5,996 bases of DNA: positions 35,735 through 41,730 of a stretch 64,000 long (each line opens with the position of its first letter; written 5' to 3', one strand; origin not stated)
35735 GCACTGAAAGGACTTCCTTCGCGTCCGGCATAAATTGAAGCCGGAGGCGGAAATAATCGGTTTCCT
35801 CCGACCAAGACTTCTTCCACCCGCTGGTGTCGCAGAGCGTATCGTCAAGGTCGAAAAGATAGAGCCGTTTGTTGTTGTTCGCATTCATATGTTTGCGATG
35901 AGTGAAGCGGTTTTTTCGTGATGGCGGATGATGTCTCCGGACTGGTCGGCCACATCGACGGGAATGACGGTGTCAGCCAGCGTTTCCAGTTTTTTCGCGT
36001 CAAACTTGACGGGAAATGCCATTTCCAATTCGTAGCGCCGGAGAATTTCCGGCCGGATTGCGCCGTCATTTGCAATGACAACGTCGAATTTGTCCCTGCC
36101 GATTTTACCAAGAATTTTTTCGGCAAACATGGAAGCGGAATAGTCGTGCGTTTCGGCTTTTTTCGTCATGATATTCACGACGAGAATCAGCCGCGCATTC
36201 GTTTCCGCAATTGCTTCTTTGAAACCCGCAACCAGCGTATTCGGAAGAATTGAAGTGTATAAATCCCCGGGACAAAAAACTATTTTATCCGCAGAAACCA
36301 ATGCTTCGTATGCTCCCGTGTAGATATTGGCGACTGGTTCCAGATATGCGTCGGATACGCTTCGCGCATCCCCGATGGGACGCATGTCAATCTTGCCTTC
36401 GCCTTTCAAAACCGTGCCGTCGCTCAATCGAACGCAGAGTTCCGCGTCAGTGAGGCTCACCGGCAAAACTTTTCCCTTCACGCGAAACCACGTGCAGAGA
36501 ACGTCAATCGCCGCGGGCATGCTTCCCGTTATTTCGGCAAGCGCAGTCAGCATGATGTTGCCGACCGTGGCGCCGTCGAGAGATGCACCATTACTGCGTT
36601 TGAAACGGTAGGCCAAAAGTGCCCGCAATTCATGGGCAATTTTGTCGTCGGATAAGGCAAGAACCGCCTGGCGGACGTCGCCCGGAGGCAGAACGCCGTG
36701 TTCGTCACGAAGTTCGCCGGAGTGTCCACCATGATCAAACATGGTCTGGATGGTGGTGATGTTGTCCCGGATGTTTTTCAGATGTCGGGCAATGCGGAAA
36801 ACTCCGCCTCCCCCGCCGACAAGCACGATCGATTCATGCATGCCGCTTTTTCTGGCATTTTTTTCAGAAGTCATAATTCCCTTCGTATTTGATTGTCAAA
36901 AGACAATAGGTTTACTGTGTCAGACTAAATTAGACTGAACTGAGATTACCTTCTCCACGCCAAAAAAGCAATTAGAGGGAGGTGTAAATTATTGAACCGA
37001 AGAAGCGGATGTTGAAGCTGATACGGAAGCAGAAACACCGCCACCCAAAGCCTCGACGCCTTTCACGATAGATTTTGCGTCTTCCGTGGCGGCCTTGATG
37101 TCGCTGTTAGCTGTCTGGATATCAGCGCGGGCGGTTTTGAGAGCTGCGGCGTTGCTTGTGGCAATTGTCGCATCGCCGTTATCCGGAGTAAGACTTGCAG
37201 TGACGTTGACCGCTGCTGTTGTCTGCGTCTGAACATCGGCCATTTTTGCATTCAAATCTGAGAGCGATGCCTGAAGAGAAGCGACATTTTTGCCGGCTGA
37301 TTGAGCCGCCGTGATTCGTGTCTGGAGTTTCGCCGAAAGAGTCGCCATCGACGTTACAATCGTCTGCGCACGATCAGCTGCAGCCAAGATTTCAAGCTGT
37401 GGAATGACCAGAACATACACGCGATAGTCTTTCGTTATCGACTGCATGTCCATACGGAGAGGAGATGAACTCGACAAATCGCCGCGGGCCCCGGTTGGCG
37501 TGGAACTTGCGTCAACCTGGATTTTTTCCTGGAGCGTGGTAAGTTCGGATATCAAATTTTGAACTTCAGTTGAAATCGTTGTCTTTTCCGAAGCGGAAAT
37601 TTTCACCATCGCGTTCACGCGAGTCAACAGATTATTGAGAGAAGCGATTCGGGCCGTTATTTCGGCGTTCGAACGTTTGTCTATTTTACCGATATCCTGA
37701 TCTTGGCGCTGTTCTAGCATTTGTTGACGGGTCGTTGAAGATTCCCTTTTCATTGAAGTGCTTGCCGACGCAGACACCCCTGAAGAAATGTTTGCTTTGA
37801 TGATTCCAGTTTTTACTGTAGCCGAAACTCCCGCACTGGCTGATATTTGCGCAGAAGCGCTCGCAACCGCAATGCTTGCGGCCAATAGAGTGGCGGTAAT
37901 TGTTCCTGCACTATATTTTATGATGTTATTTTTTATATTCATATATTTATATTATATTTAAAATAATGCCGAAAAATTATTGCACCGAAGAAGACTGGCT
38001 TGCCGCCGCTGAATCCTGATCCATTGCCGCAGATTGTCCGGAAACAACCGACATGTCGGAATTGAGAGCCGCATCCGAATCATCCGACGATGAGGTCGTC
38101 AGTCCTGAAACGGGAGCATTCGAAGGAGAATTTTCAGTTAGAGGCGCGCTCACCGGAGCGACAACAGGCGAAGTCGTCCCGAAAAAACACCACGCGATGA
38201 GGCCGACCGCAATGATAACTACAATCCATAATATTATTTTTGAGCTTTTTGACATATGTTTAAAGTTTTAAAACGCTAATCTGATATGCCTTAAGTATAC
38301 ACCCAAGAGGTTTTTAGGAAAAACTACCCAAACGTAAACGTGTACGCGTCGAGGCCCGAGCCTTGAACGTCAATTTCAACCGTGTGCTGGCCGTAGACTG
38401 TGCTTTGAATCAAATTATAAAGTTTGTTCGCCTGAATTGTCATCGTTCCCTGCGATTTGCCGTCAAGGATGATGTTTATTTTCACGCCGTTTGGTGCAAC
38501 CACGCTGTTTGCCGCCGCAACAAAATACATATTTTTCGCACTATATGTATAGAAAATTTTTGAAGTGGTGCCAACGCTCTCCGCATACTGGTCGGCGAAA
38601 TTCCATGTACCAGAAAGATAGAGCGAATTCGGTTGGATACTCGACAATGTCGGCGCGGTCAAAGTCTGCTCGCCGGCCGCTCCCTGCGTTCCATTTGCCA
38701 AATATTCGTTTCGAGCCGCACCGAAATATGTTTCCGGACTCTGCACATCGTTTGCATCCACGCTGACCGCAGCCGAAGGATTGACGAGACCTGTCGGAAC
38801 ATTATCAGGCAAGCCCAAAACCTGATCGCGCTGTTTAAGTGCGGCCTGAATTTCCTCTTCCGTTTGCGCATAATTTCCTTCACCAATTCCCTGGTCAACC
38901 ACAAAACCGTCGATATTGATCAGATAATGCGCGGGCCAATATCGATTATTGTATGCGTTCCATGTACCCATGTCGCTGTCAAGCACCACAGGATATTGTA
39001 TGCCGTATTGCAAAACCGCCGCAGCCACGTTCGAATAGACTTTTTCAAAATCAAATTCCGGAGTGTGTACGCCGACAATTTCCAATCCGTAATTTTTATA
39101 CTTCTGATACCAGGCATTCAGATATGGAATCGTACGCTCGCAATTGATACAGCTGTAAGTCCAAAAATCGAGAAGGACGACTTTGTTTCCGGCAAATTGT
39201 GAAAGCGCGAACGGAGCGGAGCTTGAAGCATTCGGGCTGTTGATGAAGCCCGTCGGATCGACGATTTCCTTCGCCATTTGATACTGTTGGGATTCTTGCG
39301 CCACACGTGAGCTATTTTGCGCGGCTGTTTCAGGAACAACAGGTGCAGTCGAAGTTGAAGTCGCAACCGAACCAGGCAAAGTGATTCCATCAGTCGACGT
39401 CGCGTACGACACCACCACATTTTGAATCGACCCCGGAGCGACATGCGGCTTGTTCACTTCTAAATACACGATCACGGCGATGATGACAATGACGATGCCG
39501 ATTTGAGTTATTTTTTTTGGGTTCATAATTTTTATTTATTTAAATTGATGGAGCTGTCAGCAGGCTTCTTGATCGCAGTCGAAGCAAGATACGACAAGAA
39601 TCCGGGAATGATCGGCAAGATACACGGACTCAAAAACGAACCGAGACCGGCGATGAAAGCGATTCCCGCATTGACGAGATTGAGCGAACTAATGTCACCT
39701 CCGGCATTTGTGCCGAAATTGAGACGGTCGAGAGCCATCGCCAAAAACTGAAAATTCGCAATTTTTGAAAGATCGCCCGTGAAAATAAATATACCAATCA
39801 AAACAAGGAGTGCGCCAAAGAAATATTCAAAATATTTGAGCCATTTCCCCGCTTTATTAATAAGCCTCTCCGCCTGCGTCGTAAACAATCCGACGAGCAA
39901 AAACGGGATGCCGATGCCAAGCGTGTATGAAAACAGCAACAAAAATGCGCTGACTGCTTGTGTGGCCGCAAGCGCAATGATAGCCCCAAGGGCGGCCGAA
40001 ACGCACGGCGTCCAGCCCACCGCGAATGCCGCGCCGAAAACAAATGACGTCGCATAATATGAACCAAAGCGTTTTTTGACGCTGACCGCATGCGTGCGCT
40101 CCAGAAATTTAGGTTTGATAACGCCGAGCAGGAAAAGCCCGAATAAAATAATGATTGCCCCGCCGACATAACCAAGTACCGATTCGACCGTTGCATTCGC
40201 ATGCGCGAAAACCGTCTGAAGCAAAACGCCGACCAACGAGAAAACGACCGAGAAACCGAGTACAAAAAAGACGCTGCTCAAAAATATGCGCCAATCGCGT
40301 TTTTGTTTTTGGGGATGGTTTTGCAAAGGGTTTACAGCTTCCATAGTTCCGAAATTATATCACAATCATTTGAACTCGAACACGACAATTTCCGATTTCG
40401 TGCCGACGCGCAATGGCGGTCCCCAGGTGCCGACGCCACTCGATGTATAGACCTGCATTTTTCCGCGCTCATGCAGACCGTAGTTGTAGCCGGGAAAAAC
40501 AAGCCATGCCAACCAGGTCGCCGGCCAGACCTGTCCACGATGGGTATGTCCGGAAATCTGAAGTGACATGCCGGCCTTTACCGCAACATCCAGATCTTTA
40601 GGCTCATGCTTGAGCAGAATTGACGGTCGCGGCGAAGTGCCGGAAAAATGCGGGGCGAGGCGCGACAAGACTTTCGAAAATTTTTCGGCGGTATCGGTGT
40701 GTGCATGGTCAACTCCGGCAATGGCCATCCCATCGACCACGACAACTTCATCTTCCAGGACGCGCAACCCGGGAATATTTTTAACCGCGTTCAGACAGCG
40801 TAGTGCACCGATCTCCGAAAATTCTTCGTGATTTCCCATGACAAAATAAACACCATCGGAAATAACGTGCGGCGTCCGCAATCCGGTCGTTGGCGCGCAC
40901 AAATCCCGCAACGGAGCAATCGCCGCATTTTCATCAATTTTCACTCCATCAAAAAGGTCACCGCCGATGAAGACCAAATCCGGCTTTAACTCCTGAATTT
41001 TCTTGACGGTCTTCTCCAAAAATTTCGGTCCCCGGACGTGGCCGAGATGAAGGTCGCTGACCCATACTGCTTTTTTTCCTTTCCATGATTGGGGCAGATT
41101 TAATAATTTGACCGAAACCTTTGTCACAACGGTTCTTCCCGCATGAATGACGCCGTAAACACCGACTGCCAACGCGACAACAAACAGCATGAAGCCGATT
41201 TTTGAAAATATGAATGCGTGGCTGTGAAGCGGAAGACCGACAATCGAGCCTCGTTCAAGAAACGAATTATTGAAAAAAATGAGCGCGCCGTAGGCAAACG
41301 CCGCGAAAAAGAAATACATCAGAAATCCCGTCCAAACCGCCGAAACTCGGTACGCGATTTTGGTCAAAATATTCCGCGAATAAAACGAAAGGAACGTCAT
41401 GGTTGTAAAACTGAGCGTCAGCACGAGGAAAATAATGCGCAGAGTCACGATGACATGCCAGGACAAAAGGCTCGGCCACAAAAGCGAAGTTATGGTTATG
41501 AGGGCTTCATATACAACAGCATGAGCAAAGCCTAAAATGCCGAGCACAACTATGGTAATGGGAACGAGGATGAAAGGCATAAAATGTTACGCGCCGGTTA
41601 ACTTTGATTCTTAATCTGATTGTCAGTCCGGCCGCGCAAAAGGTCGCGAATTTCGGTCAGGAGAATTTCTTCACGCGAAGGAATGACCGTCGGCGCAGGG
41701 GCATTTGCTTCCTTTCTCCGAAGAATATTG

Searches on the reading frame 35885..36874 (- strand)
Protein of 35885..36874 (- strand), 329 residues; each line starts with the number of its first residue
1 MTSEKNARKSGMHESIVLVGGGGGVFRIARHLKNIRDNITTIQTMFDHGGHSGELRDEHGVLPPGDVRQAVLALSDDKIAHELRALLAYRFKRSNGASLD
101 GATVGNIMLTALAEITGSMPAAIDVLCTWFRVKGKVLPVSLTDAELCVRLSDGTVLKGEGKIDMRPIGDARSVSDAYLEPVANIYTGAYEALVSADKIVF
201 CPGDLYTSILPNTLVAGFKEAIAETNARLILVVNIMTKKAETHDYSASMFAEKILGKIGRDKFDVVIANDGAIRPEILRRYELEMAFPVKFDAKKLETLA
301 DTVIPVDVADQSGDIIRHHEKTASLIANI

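Call 40: search_protein_families(library=pfam, proteins=[window:35885-36874:-], max_evalue=0.00001)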
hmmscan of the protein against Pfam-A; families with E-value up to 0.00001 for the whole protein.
window:35885-36874:- (329 aa): 1 family
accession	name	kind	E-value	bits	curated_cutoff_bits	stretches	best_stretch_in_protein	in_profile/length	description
PF01933.23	CofD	-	4.1e-74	249.8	30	1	16-307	1-288/290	2-phospho-L-lactate transferase CofD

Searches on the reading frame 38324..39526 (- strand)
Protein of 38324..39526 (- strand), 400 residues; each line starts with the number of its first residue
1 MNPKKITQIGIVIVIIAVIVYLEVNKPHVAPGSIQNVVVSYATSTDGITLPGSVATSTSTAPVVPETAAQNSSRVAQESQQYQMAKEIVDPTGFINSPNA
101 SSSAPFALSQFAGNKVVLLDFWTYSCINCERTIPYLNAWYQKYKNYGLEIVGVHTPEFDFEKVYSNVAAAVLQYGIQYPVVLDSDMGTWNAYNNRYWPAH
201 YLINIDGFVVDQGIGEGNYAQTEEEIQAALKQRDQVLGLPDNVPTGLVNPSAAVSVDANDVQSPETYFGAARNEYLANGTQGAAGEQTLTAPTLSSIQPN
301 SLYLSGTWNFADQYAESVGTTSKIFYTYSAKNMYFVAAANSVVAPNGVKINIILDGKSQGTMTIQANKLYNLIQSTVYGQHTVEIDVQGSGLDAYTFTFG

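Call 40: search_protein_families(library=pfam, proteins=[window:38324-39526:-], max_evalue=0.00001)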
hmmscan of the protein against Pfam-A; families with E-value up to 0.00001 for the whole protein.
window:38324-39526:- (400 aa): 4 families
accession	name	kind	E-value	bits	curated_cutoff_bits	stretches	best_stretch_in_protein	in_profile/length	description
PF17991.7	Thioredoxin_10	-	1.4e-25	91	27.1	1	263-400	1-142/142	Thioredoxin like C-terminal domain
PF00578.27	AhpC-TSA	-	7.6e-13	48.9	26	1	103-210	15-122/124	AhpC/TSA family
PF08534.16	Redoxin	-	4.8e-11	43.1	26.6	1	101-229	16-147/148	Redoxin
PF13905.12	Thioredoxin_8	-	3e-10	40.7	27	1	114-208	1-93/94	Thioredoxin-like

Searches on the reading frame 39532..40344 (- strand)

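Call 40: search_protein_families(library=pfam, proteins=[window:39532-40344:-], max_evalue=0.00001)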
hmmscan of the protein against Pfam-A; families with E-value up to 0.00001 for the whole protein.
window:39532-40344:- (270 aa): 2 families
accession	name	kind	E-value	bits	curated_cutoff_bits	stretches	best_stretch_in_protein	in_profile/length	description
PF02683.22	DsbD_TM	-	7.7e-21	74.8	27.1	1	14-187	38-214/219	Cytochrome C biogenesis protein transmembrane domain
PF13386.12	DsbD_2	-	5.9e-07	30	24.9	1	14-185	29-198/199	Cytochrome C biogenesis protein transmembrane region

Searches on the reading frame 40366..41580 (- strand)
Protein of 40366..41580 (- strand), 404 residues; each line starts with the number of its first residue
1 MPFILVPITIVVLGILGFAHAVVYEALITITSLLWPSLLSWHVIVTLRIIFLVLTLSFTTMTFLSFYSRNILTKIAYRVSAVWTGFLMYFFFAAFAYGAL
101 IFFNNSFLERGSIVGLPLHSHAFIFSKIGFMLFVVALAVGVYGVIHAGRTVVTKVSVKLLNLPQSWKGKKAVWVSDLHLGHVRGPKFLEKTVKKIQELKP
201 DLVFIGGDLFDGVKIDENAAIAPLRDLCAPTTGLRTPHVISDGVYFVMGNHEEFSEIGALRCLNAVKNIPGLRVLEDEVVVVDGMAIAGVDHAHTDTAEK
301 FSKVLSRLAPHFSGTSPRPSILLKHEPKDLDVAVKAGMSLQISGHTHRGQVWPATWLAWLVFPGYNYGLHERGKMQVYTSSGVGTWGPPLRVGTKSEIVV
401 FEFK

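Call 40: search_protein_families(library=pfam, proteins=[window:40366-41580:-], max_evalue=0.00001)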
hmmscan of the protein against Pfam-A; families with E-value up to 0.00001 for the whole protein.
window:40366-41580:- (404 aa): 1 family
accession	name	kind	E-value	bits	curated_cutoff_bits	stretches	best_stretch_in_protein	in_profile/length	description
PF00149.33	Metallophos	-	1.3e-12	49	21.5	1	172-348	4-190/191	Calcineurin-like phosphoesterase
